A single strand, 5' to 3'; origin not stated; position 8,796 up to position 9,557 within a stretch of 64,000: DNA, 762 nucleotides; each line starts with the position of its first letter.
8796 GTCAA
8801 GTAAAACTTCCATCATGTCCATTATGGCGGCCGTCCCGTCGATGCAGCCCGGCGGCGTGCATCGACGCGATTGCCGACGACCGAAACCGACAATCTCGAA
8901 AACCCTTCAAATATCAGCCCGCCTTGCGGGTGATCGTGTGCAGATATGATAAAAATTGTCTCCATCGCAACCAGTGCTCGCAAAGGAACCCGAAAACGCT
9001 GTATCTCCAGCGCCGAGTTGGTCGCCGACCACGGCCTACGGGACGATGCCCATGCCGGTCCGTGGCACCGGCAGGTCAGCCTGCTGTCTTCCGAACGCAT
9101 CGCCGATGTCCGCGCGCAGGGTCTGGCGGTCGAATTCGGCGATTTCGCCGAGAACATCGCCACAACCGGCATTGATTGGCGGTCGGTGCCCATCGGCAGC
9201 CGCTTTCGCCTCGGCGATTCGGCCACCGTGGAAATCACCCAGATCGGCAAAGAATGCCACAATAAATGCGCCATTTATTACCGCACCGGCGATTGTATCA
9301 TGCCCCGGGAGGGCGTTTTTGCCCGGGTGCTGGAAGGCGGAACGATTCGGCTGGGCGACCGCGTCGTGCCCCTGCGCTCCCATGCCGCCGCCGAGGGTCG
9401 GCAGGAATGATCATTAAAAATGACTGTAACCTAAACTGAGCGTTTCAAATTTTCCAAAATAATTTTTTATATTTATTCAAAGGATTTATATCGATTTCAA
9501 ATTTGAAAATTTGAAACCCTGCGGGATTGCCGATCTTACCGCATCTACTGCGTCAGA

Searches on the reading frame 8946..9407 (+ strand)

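Call 47: search_protein_families(library=pfam, proteins=[window:8946-9407:+], max_evalue=0.001)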
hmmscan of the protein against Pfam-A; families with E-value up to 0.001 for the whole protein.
window:8946-9407:+ (154 aa): 1 family
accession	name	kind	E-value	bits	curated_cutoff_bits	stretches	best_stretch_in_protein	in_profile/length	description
PF03473.23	MOSC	-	1.4e-13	51.3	22.7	1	34-140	2-119/120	MOSC domain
